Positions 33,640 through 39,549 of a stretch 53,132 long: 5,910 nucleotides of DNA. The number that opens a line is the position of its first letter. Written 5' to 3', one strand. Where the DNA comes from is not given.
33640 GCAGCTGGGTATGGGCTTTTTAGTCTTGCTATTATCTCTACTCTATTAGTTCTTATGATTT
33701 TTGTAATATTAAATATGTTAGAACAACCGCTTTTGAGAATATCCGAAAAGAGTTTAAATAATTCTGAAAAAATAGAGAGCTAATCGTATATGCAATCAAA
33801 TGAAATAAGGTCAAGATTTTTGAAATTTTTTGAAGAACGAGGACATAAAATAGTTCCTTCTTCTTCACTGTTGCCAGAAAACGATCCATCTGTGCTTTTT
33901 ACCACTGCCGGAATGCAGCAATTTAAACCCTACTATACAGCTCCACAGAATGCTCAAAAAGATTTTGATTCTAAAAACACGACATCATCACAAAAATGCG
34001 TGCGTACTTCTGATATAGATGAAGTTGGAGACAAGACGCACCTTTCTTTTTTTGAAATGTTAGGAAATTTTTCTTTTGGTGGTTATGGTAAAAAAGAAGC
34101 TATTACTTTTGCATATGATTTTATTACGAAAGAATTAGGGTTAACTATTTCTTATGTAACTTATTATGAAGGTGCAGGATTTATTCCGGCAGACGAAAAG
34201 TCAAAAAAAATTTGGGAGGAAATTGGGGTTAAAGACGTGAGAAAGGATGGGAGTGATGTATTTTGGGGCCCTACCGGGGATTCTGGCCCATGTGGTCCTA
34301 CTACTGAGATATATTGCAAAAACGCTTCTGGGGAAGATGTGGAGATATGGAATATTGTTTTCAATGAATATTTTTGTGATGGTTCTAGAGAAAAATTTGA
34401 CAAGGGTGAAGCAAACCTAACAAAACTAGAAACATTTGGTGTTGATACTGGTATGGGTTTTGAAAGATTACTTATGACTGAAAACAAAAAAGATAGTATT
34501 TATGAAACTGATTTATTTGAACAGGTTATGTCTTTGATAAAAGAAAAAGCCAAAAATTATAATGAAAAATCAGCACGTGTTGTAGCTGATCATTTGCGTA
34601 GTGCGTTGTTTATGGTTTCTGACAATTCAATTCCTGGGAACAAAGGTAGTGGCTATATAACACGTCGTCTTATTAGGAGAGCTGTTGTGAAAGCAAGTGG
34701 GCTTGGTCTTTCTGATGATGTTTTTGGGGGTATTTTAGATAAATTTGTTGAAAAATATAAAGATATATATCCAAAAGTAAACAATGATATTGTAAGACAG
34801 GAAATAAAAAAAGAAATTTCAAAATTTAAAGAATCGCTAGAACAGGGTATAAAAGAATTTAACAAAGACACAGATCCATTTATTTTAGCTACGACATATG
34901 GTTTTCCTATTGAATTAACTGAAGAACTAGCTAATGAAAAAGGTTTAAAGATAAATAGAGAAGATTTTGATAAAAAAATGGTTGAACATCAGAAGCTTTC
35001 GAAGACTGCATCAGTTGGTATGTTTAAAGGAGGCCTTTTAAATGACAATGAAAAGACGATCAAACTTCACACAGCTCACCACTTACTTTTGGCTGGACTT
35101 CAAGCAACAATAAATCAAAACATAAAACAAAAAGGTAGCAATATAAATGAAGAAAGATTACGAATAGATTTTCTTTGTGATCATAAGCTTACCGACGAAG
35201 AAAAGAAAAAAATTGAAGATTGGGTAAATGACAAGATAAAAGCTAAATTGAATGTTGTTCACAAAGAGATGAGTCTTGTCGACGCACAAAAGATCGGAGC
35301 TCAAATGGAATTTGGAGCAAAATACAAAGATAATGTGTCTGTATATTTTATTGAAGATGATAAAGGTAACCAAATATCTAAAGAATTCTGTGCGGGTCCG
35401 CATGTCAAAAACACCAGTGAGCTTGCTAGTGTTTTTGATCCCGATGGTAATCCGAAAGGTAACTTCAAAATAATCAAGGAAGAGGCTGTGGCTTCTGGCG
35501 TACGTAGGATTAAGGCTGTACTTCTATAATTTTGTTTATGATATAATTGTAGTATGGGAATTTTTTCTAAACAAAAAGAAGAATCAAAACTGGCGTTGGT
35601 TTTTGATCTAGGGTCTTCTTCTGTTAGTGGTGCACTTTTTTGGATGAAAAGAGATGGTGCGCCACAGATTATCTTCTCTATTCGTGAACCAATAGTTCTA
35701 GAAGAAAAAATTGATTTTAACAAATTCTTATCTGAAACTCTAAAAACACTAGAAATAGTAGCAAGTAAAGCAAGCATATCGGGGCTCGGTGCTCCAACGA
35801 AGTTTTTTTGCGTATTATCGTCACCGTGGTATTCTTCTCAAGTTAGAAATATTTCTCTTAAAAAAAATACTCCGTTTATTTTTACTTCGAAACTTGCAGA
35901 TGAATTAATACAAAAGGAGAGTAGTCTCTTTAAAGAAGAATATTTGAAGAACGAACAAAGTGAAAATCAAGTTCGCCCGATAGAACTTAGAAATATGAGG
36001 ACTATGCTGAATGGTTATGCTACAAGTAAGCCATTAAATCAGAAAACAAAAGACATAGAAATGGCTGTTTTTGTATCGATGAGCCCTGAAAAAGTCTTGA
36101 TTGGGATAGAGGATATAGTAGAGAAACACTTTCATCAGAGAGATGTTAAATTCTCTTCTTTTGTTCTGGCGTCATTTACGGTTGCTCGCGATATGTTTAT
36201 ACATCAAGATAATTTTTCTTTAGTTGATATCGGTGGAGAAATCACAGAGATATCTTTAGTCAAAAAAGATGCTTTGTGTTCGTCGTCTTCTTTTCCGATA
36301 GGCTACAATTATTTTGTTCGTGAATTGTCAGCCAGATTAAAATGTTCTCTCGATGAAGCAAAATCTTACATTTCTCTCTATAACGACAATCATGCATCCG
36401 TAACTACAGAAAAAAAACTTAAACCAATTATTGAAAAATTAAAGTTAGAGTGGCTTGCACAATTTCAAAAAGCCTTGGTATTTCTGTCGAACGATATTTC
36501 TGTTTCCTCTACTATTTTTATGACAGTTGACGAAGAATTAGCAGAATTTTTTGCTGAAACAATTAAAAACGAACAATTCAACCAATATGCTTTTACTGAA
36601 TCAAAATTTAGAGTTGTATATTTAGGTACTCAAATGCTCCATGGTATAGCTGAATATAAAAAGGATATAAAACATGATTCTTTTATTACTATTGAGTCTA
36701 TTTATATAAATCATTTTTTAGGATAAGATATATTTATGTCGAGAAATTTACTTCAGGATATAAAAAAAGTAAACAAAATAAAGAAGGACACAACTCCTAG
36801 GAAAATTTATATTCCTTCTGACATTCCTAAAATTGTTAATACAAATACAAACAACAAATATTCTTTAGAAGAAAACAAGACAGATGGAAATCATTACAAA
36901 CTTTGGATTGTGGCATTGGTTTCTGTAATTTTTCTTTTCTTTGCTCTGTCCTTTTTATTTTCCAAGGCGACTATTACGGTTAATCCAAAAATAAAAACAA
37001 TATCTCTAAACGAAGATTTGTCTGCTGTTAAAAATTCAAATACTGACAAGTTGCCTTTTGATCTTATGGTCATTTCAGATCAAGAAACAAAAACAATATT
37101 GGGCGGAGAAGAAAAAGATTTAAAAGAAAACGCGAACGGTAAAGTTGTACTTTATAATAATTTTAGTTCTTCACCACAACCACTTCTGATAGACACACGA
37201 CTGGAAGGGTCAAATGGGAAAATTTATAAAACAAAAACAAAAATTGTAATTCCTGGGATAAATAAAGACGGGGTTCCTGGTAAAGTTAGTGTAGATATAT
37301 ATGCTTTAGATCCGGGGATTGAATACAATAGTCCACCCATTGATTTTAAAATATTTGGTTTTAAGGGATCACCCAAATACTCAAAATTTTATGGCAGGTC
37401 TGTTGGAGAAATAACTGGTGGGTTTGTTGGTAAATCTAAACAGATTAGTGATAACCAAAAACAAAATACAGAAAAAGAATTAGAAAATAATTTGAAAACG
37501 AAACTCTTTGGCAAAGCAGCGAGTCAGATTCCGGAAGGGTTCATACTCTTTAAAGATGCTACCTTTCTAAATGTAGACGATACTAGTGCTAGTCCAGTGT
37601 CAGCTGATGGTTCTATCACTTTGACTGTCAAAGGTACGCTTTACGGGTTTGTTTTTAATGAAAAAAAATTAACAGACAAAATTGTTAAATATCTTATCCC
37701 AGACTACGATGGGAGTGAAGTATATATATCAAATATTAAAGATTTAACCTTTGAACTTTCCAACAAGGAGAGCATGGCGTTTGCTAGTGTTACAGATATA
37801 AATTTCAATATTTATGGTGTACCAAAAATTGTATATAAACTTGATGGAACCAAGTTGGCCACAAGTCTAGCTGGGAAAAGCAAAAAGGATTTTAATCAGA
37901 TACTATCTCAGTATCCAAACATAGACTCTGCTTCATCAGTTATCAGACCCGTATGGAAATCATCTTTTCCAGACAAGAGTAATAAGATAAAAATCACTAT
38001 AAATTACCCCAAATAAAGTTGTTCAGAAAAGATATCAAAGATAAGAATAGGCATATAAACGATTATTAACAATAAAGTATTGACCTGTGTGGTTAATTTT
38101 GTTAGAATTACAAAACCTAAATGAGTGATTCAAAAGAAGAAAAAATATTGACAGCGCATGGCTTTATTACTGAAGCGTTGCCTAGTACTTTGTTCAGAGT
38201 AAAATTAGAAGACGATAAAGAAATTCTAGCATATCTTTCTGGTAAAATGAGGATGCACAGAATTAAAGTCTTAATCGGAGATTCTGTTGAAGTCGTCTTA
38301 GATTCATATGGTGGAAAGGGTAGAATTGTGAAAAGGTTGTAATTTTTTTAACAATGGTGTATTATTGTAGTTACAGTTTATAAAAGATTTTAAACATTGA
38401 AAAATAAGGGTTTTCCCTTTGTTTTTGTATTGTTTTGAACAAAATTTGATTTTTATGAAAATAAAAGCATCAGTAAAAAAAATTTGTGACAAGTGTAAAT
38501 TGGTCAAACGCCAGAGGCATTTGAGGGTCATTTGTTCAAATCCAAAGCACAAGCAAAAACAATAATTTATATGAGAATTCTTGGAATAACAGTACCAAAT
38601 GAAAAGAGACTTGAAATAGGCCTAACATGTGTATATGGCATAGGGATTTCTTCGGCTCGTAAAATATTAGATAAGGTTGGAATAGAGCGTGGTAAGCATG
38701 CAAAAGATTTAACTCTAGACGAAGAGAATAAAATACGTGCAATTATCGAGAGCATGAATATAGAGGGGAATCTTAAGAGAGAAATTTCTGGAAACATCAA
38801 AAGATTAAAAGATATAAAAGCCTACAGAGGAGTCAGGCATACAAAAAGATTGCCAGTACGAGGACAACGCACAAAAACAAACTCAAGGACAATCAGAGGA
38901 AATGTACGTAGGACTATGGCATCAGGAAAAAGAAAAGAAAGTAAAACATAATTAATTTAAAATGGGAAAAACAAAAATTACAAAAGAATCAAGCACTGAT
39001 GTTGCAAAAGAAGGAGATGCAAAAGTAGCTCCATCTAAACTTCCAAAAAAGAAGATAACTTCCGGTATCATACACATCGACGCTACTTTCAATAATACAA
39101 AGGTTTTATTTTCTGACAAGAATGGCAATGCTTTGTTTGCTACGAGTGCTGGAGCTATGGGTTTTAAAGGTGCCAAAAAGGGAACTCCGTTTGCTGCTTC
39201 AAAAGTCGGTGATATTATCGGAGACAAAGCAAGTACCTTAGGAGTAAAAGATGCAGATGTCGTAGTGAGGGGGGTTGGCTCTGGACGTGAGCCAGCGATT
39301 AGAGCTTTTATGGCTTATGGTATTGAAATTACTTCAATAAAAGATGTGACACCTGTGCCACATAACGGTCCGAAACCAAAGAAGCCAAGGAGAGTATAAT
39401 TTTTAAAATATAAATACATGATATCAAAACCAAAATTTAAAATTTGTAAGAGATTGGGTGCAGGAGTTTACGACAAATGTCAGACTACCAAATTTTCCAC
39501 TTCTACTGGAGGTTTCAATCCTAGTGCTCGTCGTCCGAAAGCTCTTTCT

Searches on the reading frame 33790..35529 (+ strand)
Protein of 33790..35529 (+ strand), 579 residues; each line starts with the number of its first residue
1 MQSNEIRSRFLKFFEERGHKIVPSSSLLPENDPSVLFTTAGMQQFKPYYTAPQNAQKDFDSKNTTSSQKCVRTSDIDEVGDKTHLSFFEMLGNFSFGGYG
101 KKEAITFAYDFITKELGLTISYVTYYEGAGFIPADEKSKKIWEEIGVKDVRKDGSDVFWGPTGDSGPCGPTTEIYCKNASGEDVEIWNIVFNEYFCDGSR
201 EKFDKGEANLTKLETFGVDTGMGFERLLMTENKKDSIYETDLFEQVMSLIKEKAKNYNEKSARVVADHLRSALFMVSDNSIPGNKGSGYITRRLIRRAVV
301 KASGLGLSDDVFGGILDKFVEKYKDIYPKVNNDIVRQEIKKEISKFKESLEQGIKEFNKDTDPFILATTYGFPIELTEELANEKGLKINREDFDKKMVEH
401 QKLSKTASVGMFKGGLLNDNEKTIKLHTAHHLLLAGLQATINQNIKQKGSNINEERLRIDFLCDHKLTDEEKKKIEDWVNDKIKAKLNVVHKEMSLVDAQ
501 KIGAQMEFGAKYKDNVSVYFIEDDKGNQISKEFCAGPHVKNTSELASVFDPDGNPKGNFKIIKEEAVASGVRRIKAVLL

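Call 5: search_protein_families(library=pfam, proteins=[window:33790-35529:+], max_evalue=0.001)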
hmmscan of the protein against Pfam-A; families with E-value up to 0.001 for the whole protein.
window:33790-35529:+ (579 aa): 2 families
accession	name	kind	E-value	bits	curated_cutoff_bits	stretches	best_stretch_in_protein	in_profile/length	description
PF01411.24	tRNA-synt_2c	-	3.2e-101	340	30.3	1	5-412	1-436/552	tRNA synthetases class II (A)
PF07973.19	tRNA_SAD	-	1.2e-10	41.7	24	1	516-545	1-25/44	Threonyl and Alanyl tRNA synthetase second additional domain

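Call 30: find_homologous_proteins(query=window:33790-35529:+, max_evalue=1e-30)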
Query window:33790-35529:+ (579 aa): 8000 proteins with E <= 1e-30 among 8000 candidates; the best 120 are listed.
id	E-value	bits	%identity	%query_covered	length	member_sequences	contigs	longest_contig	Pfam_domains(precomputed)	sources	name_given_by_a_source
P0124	0.0e+0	1307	100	100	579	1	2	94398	PF01411.25,PF07973.20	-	-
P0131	0.0e+0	1034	78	100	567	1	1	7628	PF01411.25,PF07973.20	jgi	jgi:alanyl-tRNA synthetase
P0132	0.0e+0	1019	76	100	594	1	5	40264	PF01411.25,PF07973.20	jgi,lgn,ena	-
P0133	1.4e-289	980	73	100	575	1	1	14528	PF01411.25,PF07973.20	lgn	-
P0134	5.2e-286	968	72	100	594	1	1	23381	PF01411.25,PF07973.20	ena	-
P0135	7.2e-260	882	68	100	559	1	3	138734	PF01411.25,PF07973.20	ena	-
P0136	2.1e-259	880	70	100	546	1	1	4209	PF01411.25,PF07973.20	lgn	-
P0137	5.4e-259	879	68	100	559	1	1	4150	PF01411.25,PF07973.20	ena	-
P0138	7.1e-259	878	68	100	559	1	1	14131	PF01411.25,PF07973.20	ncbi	-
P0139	6.0e-258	875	68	100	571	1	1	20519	PF01411.25,PF07973.20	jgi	-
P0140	6.8e-258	875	68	100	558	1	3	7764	PF01411.25,PF07973.20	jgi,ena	-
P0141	5.9e-257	872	67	100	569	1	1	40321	PF01411.25,PF07973.20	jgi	jgi:alanyl-tRNA synthetase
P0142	2.2e-254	864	66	100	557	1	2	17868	PF01411.25,PF07973.20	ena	-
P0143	3.6e-254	863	67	100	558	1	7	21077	PF01411.25,PF07973.20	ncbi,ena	ncbi:MAG: alanine--tRNA ligase-related protein [Patescibacteria group bacterium]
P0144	5.3e-254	862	67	100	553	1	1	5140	PF01411.25,PF07973.20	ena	-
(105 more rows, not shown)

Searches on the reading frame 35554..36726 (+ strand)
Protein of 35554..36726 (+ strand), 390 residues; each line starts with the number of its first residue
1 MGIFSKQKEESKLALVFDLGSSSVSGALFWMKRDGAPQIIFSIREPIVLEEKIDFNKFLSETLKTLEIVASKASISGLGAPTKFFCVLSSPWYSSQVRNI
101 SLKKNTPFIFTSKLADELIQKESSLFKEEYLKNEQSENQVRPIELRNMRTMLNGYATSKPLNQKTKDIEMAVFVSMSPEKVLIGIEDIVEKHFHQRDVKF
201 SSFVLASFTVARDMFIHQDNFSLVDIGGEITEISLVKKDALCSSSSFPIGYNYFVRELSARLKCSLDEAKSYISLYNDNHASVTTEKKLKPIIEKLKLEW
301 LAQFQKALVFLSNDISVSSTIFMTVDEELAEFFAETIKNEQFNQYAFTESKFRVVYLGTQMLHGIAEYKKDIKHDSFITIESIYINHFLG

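Call 5: search_protein_families(library=pfam, proteins=[window:35554-36726:+], max_evalue=0.001)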
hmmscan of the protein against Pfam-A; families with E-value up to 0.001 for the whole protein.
window:35554-36726:+ (390 aa): 1 family
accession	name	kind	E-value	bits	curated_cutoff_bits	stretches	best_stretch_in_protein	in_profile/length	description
PF14450.12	FtsA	-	6.1e-06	27.1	31.8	1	223-368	2-98/127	Cell division protein FtsA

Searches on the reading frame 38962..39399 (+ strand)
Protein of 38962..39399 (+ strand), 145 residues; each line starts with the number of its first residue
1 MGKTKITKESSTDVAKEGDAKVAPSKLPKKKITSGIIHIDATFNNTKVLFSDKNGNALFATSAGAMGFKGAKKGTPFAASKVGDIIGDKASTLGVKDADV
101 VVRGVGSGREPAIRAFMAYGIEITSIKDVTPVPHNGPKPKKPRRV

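Call 5: search_protein_families(library=pfam, proteins=[window:38962-39399:+], max_evalue=0.001)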
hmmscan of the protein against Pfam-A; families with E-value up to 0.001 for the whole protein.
window:38962-39399:+ (145 aa): 1 family
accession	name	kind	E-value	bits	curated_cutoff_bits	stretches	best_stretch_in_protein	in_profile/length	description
PF00411.24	Ribosomal_S11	-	6.4e-35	120.3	25.1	1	35-144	1-110/110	Ribosomal protein S11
